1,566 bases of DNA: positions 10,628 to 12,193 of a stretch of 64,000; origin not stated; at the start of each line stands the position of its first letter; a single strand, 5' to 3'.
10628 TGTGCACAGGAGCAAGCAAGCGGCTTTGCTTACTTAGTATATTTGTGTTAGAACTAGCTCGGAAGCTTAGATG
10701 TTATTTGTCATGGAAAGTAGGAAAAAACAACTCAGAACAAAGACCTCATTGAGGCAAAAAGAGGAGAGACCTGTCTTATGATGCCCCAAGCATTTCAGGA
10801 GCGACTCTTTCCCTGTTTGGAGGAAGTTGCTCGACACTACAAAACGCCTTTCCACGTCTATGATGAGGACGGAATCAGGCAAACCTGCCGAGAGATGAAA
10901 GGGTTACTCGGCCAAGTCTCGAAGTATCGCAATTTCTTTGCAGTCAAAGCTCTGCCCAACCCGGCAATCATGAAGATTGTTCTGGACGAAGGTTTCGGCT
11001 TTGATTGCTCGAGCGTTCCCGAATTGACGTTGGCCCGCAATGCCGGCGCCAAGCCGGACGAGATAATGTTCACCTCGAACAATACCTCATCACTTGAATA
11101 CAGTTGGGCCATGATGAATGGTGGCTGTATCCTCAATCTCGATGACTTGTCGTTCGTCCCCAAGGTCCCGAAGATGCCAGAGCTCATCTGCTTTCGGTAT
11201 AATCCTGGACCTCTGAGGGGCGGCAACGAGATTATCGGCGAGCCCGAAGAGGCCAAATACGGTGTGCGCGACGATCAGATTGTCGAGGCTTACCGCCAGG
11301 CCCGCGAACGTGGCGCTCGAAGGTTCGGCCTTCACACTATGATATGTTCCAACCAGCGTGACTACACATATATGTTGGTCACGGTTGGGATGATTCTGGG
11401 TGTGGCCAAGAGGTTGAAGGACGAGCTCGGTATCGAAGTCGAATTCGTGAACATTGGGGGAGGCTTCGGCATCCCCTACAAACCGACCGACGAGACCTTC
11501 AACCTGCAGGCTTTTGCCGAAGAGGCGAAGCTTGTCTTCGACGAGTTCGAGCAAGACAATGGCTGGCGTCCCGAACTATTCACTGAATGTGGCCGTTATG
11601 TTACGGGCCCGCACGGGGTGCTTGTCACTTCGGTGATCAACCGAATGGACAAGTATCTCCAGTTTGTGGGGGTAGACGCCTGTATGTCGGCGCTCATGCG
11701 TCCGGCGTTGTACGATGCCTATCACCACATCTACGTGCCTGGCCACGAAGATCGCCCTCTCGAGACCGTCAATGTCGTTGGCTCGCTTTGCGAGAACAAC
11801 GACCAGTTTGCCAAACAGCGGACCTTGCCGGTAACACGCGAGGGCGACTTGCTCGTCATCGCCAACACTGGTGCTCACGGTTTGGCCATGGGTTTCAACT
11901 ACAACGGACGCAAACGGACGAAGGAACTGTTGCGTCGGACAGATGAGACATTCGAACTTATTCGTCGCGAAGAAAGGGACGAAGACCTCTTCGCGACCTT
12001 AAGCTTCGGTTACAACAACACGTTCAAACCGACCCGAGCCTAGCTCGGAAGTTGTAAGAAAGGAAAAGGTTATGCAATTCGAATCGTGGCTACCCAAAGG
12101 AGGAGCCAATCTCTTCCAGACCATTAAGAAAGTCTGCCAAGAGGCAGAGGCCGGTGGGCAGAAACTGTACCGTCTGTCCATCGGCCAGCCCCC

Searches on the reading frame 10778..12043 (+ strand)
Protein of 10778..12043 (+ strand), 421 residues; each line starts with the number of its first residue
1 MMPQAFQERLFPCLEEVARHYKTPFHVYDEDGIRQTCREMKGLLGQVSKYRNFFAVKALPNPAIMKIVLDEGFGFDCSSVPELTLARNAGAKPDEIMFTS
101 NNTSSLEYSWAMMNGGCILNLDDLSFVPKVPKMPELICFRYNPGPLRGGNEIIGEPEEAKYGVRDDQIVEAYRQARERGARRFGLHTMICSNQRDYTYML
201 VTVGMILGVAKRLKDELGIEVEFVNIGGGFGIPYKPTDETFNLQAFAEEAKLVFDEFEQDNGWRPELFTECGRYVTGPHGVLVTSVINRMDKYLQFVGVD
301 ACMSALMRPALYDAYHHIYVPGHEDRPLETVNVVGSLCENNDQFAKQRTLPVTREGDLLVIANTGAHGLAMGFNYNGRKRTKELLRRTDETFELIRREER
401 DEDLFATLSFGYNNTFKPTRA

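Call 8: search_protein_families(library=pfam, proteins=[window:10778-12043:+], max_evalue=0.01)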
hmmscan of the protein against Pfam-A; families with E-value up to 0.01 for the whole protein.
window:10778-12043:+ (421 aa): 2 families
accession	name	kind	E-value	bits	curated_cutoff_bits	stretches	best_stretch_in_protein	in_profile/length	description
PF02784.22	Orn_Arg_deC_N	-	1.9e-30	106.5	23.4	1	33-276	4-246/247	Pyridoxal-dependent decarboxylase, pyridoxal binding domain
PF00278.28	Orn_DAP_Arg_deC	-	2.8e-21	76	23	1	255-365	5-95/95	Pyridoxal-dependent decarboxylase, C-terminal sheet domain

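Call 9: search_protein_families(library=ncbifam, proteins=[window:10778-12043:+], max_evalue=0.01)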
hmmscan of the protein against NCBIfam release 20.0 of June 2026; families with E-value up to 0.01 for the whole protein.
window:10778-12043:+ (421 aa): 8 families
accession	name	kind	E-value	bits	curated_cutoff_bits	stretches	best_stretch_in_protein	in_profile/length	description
TIGR01048.1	lysA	equivalog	3.4e-85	286.1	297.9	1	14-406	16-414/417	diaminopimelate decarboxylase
NF006515.0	PRK08961.1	equivalog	1e-62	212.3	802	1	20-384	500-857/861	bifunctional aspartate kinase/diaminopimelate decarboxylase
TIGR03099.1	dCO2ase_PEP1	hypoth_equivalog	7.1e-40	137.3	478.45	1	14-378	15-390/398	pyridoxal-dependent decarboxylase, exosortase A system-associated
NF052544.1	OrLyDeCDokD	equivalog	7.9e-29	100.5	700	1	14-405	33-456/461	ornithine/lysine decarboxylase DokD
TIGR01273.1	speA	equivalog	1.5e-12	46.8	624.1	1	157-292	211-354/624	arginine decarboxylase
NF003763.0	PRK05354.1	equivalog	3.5e-10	39.1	369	1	157-291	219-361/636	biosynthetic arginine decarboxylase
NF041039.1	FslC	exception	2e-07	30.2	500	1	14-396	19-413/418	rhizoferrin biosystnesis N-citrylornithine decarboxylase FslC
TIGR01047.1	nspC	equivalog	0.0061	15.1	409.05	0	220-315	192-277/380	carboxynorspermidine decarboxylase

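Call 17: find_homologous_proteins(query=window:10778-12043:+)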
Query window:10778-12043:+ (421 aa): 8000 proteins with E <= 0.001 among 8000 candidates; the best 120 are listed.
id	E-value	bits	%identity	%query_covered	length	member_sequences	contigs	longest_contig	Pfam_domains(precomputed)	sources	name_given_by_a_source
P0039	2.0e-291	984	100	100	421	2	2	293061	PF02784.23,PF00278.29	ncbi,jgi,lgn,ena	ncbi:MAG: diaminopimelate decarboxylase [Candidatus Paceibacterota bacterium]|jgi:diaminopimelate de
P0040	1.1e-223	761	79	100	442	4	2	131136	PF02784.23,PF00278.29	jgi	-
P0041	2.6e-214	730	76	100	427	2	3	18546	PF02784.23,PF00278.29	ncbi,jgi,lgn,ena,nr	ncbi:MAG TPA: diaminopimelate decarboxylase [Candidatus Paceibacterota bacterium]|nr:diaminopimelate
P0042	1.3e-212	724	76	98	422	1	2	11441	PF02784.23,PF00278.29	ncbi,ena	-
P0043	2.6e-212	723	75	100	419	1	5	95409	PF02784.23,PF00278.29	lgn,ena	-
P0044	3.1e-207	707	76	98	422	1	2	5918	PF02784.23,PF00278.29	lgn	-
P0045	2.7e-202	690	74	98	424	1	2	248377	PF02784.23,PF00278.29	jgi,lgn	-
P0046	1.2e-199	681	74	97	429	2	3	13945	PF02784.23,PF00278.29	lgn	-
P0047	4.3e-190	650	70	99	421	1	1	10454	PF02784.23,PF00278.29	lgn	-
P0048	4.5e-173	594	64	97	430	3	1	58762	PF02784.23,PF00278.29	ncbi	-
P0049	1.0e-170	586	61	99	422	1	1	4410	PF02784.23,PF00278.29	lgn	-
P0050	2.8e-170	585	61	99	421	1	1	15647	PF02784.23,PF00278.29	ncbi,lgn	ncbi:MAG: diaminopimelate decarboxylase [Desulfococcaceae bacterium]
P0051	3.6e-170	584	63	97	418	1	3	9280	PF02784.23,PF00278.29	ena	-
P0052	4.7e-170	584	61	98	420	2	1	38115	PF02784.23,PF00278.29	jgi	jgi:diaminopimelate decarboxylase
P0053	8.9e-170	583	62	97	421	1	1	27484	PF02784.23,PF00278.29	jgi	-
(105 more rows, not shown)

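Call 22: find_encoding_contigs(protein=P0045, flank=10000, max_places=1)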
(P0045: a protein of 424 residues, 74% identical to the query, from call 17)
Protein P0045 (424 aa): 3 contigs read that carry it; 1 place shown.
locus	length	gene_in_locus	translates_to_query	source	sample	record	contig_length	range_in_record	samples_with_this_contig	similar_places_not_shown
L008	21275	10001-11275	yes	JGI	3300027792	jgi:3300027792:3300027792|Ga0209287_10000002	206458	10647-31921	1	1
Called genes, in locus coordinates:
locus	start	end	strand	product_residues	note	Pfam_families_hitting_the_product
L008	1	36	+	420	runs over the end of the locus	PF02403:Seryl_tRNA_N, PF00587:tRNA-synt_2b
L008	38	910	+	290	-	-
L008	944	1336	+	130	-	-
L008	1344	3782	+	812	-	PF00158:Sigma54_activat (weak), PF00004:AAA (weak), PF07724:AAA_2, PF07728:AAA_5 (weak), PF10431:ClpB_D2-small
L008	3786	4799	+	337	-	PF02113:Peptidase_S13 (faint), PF00768:Peptidase_S11, PF13354:Beta-lactamase2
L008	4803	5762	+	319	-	PF09587:PGA_cap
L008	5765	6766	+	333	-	PF01207:Dus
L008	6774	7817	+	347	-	PF05496:RuvB_N, PF06068:TIP49 (faint), PF13177:DNA_pol3_delta2 (weak), PF13604:AAA_30 (faint), PF00004:AAA, PF07728:AAA_5 (faint), PF13177:DNA_pol3_delta2, PF12169:DNA_pol3_gamma3, +2 more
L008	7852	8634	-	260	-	-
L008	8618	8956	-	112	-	-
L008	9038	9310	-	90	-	PF18893:DUF5652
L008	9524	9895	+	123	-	PF09864:MliC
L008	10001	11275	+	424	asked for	PF00278:Orn_DAP_Arg_deC, PF02784:Orn_Arg_deC_N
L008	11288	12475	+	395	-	PF00155:Aminotran_1_2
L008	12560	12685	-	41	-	-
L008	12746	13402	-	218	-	PF00160:Pro_isomerase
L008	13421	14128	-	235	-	PF00929:RNase_T, PF01612:DNA_pol_A_exo1 (faint), PF20600:ExoX-like_C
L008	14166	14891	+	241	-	PF01555:N6_N4_Mtase (faint), PF03602:Cons_hypoth95, PF05175:MTS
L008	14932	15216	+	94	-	-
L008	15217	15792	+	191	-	PF01841:Transglut_core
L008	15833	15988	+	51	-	-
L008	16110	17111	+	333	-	PF14257:DUF4349 (weak)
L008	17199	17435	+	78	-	-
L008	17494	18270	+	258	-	-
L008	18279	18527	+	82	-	-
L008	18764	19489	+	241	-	PF04402:SIMPL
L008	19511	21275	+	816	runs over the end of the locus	PF01326:PPDK_N, PF00391:PEP-utilizers, PF02896:PEP-utilizers_C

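Call 23: find_encoding_contigs(protein=P0043, flank=10000, max_places=1)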
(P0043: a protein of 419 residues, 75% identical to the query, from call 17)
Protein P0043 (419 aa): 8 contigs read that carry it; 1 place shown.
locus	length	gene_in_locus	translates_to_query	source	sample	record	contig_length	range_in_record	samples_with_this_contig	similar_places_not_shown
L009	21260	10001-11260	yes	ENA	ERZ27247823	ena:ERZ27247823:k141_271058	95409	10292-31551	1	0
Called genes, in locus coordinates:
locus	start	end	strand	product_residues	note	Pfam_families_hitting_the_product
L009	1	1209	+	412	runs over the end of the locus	-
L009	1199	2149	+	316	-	-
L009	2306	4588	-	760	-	-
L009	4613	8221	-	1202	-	-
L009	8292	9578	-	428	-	-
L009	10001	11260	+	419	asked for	PF00278:Orn_DAP_Arg_deC, PF02784:Orn_Arg_deC_N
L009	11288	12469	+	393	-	PF00155:Aminotran_1_2, PF01212:Beta_elim_lyase (faint)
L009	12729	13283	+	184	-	-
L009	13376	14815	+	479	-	-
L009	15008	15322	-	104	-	-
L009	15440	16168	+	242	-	PF01978:TrmB (weak)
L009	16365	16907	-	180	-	-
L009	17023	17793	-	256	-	PF01978:TrmB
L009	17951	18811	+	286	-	PF08242:Methyltransf_12 (weak), PF13649:Methyltransf_25 (weak)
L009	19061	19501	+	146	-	-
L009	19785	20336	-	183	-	-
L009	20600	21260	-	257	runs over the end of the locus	-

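Call 24: find_encoding_contigs(protein=P0048, flank=10000, max_places=1)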
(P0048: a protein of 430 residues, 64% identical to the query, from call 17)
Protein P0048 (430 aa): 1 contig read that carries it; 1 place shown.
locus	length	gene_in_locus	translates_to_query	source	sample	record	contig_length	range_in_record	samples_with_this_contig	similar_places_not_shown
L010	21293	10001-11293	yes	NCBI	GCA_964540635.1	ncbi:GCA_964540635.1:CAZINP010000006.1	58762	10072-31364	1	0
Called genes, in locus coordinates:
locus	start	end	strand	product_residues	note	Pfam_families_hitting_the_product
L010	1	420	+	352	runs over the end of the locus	PF00579:tRNA-synt_1b (weak)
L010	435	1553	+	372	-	PF00591:Glycos_transf_3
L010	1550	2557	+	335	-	PF08240:ADH_N, PF16912:Glu_dehyd_C, PF00107:ADH_zinc_N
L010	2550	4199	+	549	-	PF00702:Hydrolase, PF13419:HAD_2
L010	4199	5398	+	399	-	PF00579:tRNA-synt_1b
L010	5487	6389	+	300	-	PF01636:APH (faint)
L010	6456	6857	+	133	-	PF04677:CwfJ_C_1 (weak), PF11969:DcpS_C, PF01230:HIT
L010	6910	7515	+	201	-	PF03575:Peptidase_S51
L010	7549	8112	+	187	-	PF00293:NUDIX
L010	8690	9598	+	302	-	PF02016:Peptidase_S66, PF17676:Peptidase_S66C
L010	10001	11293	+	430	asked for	PF00278:Orn_DAP_Arg_deC, PF02784:Orn_Arg_deC_N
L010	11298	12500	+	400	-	PF00155:Aminotran_1_2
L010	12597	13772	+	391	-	-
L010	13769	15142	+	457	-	PF22053:DUF6938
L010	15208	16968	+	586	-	PF01558:POR, PF01855:POR_N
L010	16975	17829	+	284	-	PF02775:TPP_enzyme_C, PF12367:PFO_beta_C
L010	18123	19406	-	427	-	PF17159:MASE3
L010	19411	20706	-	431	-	PF01566:Nramp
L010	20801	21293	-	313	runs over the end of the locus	PF01699:Na_Ca_ex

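Call 27: search_solved_structures(query=window:10778-12043:+, max_evalue=1e-20, show_alignments=1)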
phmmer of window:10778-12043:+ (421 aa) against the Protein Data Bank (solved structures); distinct sequences matched with E-value up to 1e-20: 23.
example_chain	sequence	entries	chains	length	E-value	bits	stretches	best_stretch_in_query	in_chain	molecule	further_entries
2yxx_A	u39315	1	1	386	2.1e-44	155.2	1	14-406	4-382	Diaminopimelate decarboxylase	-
4xg1_A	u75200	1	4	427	1.9e-40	142.2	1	14-404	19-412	Diaminopimelate decarboxylase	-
2qgh_A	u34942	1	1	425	9.2e-40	139.9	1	14-406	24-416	Diaminopimelate decarboxylase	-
3c5q_A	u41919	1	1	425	1.6e-39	139.1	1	14-406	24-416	Diaminopimelate decarboxylase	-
2p3e_A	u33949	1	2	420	1.7e-39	139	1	13-400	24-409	Diaminopimelate decarboxylase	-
1twi_A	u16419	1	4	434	4e-35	124.6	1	16-406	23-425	Diaminopimelate decarboxylase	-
1tuf_A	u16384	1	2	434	4e-35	124.6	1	16-406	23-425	Diaminopimelate decarboxylase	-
3n2b_A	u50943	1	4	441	5.5e-35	124.2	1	14-405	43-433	Diaminopimelate decarboxylase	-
5x7m_A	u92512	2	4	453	7.6e-34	120.4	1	14-404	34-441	Diaminopimelate decarboxylase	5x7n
1knw_A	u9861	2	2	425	3e-33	118.4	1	21-407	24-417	Diaminopimelate decarboxylase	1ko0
2j66_A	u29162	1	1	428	3.9e-33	118.1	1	17-408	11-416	BTRK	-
7ru7_A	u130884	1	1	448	4.2e-33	118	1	17-408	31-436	L-glutamyl-[BtrI acyl-carrier protein] decarboxylase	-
3vab_A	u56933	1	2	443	1.5e-29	106.2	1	14-406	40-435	Diaminopimelate decarboxylase 1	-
1hkv_A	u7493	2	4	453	3.9e-28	101.6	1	14-404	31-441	DIAMINOPIMELATE DECARBOXYLASE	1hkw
2o0t_A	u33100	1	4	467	4.6e-28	101.4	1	14-404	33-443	Diaminopimelate decarboxylase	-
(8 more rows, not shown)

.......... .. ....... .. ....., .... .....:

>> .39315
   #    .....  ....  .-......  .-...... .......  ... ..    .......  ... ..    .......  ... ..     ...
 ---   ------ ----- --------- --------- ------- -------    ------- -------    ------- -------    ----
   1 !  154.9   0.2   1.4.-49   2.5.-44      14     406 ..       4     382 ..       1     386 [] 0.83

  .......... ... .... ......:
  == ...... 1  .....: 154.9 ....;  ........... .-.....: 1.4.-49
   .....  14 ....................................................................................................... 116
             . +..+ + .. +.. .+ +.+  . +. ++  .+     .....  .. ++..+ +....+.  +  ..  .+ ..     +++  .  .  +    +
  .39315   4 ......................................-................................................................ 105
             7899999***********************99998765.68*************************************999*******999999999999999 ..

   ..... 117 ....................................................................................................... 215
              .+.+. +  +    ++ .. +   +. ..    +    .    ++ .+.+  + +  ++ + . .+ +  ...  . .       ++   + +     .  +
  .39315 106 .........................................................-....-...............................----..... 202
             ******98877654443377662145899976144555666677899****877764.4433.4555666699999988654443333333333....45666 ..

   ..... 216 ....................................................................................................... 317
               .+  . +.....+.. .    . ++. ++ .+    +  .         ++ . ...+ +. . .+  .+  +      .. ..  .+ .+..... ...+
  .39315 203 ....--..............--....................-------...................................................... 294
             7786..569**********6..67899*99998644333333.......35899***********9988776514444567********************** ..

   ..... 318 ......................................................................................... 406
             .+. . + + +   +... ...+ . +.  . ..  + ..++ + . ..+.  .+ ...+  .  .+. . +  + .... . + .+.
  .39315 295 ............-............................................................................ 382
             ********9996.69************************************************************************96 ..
